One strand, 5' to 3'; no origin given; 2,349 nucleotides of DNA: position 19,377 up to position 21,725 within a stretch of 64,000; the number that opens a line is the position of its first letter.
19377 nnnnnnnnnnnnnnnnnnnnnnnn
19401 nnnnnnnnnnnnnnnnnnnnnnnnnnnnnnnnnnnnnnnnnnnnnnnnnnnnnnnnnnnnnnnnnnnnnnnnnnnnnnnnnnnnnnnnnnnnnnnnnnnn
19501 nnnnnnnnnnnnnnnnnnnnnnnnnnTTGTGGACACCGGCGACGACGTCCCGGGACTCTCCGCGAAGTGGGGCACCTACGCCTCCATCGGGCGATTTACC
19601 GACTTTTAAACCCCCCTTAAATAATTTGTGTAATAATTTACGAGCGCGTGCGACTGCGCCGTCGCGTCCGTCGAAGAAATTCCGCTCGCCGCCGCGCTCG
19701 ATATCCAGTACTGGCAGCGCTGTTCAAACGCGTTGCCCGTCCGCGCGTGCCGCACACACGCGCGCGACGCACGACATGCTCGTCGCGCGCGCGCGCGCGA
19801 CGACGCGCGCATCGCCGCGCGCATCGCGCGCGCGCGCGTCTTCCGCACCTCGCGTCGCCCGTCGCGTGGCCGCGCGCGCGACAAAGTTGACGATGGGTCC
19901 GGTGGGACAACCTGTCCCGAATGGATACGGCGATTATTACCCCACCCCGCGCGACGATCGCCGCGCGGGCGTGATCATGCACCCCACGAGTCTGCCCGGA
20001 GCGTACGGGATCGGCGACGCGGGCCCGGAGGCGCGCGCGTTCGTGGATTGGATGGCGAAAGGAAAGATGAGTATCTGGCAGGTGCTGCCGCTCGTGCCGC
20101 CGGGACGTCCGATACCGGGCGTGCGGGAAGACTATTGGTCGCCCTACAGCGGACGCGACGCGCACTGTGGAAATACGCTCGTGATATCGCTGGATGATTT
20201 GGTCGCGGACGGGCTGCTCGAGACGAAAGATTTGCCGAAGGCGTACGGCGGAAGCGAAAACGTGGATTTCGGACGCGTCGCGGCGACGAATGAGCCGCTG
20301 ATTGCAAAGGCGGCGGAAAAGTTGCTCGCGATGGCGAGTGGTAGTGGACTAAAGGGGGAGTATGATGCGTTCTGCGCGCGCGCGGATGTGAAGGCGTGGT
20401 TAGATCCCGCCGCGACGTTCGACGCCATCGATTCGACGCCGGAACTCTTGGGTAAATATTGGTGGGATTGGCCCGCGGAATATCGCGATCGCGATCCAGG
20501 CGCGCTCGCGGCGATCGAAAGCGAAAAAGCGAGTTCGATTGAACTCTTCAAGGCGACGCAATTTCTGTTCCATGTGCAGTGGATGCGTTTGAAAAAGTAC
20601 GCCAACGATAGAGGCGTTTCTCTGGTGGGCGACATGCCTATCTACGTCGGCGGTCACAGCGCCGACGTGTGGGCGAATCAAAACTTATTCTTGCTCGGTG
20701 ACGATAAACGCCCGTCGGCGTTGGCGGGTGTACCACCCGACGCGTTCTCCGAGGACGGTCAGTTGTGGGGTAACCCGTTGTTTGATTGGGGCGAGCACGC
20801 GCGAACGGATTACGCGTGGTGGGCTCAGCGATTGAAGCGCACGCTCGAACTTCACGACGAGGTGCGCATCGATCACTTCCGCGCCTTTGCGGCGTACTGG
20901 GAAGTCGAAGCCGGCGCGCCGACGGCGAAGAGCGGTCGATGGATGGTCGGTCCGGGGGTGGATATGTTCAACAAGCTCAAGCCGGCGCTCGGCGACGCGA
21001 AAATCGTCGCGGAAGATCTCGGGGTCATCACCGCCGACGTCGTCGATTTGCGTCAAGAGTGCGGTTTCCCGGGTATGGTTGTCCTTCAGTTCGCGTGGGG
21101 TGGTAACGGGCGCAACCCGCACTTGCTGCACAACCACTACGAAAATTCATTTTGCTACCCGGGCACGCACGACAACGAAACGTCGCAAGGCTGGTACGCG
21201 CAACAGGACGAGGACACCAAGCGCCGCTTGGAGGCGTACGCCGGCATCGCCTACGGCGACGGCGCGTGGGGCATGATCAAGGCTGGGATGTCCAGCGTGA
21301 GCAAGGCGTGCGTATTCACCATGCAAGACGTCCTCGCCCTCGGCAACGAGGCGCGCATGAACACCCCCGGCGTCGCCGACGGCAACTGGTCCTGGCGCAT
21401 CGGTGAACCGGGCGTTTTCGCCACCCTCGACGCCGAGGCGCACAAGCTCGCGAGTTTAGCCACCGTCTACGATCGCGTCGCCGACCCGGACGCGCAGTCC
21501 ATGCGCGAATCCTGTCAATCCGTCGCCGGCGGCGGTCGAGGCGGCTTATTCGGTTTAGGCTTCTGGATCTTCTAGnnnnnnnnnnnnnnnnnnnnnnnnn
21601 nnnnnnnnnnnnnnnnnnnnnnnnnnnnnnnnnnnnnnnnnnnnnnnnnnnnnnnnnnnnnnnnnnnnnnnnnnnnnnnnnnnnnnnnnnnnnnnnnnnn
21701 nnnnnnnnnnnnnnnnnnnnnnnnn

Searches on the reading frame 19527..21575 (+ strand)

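Call 51: search_protein_families(library=pfam, proteins=[window:19527-21575:+], max_evalue=0.00001)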
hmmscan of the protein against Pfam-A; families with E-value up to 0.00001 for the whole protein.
window:19527-21575:+ (682 aa): 1 family
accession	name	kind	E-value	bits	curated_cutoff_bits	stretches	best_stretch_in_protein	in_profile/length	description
PF02446.23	Glyco_hydro_77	-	1e-147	493.2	25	1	151-626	1-460/465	4-alpha-glucanotransferase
